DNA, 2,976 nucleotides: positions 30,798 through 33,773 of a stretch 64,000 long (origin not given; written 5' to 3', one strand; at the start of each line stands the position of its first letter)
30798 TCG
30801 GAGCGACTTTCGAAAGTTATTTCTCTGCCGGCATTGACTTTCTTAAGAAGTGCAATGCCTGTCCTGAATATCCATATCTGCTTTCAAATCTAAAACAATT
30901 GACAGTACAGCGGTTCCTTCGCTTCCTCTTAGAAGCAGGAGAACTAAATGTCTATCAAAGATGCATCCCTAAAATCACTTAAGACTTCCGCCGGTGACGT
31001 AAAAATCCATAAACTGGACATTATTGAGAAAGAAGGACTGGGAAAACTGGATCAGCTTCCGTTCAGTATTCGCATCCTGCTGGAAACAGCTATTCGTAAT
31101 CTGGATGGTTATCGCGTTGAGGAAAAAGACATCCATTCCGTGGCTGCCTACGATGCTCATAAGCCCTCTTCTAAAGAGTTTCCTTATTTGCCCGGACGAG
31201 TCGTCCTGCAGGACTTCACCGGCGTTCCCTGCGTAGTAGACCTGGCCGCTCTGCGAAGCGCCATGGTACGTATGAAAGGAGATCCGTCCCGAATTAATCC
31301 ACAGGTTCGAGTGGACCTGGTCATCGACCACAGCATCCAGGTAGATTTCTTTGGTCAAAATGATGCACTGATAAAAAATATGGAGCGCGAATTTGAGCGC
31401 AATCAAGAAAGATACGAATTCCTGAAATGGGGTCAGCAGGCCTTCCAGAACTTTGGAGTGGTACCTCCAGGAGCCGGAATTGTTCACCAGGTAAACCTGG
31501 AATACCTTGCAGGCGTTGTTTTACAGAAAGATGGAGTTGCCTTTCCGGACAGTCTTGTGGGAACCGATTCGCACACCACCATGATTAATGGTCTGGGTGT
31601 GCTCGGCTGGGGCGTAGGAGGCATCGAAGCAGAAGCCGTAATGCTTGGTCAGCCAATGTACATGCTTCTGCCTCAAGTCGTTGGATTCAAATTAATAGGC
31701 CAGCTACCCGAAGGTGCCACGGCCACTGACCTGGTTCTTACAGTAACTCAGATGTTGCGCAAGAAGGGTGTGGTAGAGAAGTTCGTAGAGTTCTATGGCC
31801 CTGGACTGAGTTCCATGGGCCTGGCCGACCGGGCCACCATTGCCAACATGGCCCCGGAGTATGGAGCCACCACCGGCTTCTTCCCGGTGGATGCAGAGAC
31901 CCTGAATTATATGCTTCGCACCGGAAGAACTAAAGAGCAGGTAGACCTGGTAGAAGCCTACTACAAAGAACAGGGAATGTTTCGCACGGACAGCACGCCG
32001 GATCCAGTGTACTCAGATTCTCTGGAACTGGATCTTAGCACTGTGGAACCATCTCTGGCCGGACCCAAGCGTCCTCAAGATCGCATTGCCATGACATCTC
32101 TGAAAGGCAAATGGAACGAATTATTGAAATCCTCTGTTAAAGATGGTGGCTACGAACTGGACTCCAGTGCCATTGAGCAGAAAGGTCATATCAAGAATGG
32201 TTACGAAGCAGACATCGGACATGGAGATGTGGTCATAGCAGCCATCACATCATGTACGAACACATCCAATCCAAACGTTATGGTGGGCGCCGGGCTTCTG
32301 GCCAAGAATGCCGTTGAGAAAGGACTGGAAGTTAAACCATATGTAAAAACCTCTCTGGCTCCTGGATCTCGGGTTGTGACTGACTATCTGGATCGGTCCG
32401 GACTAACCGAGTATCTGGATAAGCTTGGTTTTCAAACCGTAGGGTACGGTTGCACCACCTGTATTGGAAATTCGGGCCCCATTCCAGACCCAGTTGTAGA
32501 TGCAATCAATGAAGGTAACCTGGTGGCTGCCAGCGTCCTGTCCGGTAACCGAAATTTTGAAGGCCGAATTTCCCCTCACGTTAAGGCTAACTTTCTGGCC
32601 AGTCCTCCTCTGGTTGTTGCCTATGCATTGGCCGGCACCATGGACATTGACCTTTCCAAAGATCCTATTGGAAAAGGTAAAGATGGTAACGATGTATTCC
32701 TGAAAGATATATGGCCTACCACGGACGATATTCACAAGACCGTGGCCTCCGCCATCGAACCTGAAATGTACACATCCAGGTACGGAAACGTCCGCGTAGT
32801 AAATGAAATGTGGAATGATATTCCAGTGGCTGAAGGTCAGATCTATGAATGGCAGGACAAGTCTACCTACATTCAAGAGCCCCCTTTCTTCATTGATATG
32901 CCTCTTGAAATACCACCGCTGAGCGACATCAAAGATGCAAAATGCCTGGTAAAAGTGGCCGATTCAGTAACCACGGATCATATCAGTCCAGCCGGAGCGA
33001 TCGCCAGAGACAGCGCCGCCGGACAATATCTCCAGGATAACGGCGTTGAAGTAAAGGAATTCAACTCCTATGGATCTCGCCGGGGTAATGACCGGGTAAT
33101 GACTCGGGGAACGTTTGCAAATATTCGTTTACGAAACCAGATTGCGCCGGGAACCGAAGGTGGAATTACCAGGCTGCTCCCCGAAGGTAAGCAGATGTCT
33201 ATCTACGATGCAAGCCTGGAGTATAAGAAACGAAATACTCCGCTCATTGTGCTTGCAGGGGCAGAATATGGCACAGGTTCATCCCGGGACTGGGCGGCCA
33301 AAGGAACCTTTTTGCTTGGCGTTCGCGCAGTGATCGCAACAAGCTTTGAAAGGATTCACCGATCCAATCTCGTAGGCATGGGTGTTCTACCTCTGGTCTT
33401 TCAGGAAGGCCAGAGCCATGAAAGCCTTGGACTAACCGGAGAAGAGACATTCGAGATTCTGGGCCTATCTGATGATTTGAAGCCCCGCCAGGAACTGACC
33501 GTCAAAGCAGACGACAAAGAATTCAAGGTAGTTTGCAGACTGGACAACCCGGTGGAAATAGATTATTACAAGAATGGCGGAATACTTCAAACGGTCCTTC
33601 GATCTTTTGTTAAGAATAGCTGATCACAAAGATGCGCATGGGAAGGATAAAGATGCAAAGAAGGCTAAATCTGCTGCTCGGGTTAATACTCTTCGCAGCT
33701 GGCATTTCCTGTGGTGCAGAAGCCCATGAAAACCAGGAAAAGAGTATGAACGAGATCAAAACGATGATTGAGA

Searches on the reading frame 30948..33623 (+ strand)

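Call 17: search_protein_families(library=pfam, proteins=[window:30948-33623:+], max_evalue=0.00001)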
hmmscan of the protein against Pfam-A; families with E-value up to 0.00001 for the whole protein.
window:30948-33623:+ (891 aa): 2 families
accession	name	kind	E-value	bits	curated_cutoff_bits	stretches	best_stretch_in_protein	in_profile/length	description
PF00330.25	Aconitase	-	5.1e-170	566.9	28.7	1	69-563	5-463/463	Aconitase family (aconitate hydratase)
PF00694.25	Aconitase_C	-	5.8e-41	140.3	22.8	1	693-820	3-130/131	Aconitase C-terminal domain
